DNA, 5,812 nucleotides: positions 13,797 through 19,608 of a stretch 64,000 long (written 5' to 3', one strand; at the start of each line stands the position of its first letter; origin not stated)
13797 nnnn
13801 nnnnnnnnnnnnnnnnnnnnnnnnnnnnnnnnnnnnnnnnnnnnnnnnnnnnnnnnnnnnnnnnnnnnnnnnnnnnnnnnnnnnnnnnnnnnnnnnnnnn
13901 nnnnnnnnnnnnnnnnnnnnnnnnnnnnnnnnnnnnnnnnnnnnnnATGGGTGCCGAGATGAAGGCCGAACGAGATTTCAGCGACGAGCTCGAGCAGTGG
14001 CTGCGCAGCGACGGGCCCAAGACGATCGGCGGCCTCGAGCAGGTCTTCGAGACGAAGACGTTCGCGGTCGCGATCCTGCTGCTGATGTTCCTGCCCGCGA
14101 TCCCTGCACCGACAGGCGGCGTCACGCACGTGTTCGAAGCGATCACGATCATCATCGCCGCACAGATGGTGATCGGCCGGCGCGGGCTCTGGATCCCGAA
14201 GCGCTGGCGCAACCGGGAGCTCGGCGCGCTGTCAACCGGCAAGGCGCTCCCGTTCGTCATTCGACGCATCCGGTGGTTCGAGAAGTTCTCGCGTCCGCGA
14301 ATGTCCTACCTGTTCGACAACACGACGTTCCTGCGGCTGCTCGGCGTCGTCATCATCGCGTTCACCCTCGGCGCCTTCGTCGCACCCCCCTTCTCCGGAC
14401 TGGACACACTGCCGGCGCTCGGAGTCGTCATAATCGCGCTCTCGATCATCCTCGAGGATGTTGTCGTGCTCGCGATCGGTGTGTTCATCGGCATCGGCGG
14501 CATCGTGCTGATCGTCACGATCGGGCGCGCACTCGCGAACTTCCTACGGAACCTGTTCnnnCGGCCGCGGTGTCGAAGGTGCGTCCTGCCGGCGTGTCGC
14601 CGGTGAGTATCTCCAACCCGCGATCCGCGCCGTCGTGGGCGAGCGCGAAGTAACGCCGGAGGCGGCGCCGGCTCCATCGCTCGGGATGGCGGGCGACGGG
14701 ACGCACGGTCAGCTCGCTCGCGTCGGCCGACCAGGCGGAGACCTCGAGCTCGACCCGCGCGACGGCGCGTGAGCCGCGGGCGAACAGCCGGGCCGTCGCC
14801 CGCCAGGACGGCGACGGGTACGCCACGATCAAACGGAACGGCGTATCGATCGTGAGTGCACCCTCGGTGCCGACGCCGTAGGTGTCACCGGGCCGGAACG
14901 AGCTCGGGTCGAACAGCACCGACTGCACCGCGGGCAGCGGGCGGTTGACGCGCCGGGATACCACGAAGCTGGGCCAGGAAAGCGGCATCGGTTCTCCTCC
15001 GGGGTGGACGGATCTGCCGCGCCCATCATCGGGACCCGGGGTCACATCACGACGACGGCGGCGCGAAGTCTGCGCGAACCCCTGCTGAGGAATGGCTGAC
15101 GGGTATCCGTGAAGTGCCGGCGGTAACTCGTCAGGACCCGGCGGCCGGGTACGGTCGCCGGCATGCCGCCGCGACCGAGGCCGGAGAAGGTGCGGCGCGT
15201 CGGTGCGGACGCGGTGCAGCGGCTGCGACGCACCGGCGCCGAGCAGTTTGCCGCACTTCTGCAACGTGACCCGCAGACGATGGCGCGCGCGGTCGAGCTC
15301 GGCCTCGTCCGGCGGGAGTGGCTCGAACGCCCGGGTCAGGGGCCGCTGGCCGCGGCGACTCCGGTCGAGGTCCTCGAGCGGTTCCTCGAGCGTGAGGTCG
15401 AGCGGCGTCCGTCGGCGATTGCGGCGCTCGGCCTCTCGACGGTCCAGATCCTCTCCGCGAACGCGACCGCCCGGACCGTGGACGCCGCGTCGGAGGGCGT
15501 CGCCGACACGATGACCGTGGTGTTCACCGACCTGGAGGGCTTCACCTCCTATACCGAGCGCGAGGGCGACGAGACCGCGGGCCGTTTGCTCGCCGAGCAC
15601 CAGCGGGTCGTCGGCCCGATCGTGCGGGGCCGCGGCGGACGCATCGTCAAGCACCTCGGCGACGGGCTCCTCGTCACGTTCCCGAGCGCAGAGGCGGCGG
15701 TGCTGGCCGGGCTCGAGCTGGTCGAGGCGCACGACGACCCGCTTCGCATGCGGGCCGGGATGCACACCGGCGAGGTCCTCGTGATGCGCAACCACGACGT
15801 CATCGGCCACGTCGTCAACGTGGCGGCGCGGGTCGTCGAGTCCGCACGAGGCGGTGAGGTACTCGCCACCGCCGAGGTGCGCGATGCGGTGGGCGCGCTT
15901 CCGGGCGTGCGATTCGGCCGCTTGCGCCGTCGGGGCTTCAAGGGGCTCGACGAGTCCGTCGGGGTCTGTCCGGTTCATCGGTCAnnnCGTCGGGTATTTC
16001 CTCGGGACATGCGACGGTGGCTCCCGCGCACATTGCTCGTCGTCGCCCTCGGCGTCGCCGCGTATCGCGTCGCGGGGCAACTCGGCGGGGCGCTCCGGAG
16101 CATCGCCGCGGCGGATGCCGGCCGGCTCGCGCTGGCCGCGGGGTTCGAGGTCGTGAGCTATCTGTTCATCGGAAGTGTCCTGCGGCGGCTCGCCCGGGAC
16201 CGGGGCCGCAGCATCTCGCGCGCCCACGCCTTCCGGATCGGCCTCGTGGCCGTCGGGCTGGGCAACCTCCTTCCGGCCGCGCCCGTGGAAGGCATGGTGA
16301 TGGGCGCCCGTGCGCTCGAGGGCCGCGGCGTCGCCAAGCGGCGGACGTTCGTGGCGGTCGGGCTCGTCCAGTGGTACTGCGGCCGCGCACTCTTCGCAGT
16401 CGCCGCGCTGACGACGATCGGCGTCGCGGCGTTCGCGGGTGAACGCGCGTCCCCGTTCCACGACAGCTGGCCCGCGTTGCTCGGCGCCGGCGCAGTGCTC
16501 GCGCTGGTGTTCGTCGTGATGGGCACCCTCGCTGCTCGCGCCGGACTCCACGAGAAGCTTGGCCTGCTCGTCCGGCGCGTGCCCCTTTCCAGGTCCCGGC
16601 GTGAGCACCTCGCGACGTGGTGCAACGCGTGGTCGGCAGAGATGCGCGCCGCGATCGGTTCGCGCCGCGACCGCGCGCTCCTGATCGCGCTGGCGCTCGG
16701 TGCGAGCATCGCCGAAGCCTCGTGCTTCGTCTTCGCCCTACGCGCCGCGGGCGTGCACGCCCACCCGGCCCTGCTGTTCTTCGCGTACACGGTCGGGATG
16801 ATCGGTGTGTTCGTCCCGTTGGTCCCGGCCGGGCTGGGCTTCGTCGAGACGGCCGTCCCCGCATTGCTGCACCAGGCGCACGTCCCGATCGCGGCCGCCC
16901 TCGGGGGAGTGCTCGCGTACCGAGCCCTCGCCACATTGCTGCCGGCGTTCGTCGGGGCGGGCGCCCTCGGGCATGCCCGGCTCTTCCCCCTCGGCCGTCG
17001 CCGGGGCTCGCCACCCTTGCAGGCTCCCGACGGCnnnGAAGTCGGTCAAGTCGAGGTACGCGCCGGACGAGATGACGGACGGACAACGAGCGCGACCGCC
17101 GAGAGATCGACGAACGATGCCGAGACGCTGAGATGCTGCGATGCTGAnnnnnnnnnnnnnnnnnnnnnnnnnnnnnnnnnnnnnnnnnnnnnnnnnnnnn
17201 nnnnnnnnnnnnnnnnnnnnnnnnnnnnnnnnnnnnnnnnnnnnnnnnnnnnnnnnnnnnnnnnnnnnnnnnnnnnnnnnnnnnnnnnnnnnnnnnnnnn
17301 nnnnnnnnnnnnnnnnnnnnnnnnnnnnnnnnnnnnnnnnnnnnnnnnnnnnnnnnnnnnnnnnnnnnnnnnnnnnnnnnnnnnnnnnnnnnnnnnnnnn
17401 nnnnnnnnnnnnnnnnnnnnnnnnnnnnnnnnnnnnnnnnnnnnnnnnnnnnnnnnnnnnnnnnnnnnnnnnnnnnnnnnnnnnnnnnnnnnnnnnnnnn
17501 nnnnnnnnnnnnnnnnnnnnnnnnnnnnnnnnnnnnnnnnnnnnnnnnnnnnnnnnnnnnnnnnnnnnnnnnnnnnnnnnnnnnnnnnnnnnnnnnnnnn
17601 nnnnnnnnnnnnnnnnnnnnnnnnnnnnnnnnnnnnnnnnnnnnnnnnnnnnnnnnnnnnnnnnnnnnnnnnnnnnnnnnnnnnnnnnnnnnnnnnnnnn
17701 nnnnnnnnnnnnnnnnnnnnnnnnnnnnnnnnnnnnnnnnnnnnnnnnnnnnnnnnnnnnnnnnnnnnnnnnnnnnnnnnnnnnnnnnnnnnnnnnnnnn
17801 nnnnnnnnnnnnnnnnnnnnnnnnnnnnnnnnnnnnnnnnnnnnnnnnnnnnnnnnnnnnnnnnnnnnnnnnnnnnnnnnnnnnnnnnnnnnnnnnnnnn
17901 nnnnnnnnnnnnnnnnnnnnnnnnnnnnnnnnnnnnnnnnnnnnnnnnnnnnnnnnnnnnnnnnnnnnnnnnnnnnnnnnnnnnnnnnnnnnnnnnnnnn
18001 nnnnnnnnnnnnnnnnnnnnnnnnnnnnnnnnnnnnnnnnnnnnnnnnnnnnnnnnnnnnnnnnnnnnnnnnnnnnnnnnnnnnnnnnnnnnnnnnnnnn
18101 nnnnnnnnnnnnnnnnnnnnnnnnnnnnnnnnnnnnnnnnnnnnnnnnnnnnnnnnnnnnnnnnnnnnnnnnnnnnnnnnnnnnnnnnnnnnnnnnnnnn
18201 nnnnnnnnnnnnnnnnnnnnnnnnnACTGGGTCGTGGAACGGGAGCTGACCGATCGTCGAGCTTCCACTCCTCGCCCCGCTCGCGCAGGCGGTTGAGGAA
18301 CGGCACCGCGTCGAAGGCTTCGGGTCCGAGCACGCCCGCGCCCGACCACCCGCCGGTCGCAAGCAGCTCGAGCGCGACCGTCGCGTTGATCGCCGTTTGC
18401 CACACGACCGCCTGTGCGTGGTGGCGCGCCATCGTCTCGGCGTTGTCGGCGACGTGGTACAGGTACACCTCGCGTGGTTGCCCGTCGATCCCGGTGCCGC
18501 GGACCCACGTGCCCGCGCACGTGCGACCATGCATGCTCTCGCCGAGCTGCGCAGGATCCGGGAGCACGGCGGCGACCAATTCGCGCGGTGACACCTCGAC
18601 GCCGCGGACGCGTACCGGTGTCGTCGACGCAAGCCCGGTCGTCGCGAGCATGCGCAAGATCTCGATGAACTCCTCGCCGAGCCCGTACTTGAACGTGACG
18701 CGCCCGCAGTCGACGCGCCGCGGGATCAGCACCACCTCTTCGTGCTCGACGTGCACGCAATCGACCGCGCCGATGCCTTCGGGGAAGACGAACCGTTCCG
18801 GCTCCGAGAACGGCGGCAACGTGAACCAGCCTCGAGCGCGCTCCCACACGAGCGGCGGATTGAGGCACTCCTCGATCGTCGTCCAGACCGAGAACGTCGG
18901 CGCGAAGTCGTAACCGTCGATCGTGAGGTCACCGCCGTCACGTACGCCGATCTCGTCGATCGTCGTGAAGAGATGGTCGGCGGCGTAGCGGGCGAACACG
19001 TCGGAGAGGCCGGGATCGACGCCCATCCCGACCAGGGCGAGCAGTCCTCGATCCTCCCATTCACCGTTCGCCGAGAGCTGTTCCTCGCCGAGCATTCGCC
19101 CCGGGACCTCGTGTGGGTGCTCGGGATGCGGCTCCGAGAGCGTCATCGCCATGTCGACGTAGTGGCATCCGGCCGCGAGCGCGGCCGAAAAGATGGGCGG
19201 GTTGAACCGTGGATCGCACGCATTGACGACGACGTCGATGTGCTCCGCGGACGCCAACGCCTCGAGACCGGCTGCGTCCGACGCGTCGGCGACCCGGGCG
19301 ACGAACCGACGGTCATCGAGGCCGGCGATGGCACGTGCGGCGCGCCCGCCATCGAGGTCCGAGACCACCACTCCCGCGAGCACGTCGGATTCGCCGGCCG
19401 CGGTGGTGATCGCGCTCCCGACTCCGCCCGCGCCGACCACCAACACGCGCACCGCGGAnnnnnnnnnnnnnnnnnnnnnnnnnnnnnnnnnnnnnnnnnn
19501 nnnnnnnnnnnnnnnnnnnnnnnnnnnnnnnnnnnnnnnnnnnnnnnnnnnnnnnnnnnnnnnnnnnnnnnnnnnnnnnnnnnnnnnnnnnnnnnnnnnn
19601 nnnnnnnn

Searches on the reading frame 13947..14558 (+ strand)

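Call 53: search_protein_families(library=pfam, proteins=[window:13947-14558:+], max_evalue=0.0001)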
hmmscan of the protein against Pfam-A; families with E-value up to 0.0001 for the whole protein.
window:13947-14558:+ (204 aa): 1 family
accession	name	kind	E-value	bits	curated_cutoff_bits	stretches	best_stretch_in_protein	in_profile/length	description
PF06055.17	ExoD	-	7.5e-31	107.3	23.8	1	12-190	2-179/180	Exopolysaccharide synthesis, ExoD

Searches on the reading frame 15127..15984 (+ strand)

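Call 53: search_protein_families(library=pfam, proteins=[window:15127-15984:+], max_evalue=0.0001)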
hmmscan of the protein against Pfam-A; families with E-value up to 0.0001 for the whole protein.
window:15127-15984:+ (286 aa): 1 family
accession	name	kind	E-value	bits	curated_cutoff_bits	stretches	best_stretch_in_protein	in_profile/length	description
PF00211.25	Guanylate_cyc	-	9.5e-11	42.1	21.9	1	126-253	6-153/183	Adenylate and Guanylate cyclase catalytic domain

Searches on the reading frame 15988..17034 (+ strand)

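Call 53: search_protein_families(library=pfam, proteins=[window:15988-17034:+], max_evalue=0.0001)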
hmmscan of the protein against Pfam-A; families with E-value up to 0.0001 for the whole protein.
window:15988-17034:+ (349 aa): 1 family
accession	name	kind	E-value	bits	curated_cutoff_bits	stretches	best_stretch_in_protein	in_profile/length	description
PF03706.18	LPG_synthase_TM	-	4.5e-21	76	33.4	1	19-323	7-302/302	Lysylphosphatidylglycerol synthase TM region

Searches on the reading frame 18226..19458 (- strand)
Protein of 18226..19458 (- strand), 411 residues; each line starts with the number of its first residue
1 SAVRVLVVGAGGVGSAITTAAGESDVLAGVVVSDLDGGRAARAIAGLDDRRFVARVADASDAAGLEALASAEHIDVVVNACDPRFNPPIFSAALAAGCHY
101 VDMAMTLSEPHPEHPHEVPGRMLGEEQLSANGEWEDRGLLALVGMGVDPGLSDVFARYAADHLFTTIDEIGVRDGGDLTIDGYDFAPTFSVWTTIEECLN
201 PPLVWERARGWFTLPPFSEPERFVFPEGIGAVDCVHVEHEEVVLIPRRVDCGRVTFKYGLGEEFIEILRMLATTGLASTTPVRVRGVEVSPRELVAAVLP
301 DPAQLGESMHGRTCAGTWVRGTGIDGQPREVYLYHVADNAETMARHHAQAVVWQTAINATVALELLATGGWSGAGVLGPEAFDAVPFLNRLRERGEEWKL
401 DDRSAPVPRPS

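Call 53: search_protein_families(library=pfam, proteins=[window:18226-19458:-], max_evalue=0.0001)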
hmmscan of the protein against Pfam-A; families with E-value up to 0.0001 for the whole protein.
window:18226-19458:- (411 aa): 2 families
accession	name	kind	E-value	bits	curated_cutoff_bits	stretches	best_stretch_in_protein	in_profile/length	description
PF16653.10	Sacchrp_dh_C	-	8.4e-24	85.5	31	1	146-395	1-264/265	Saccharopine dehydrogenase C-terminal domain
PF03435.24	Sacchrp_dh_NADP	-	1e-15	58.6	25.1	1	5-141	1-128/129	Saccharopine dehydrogenase NADP binding domain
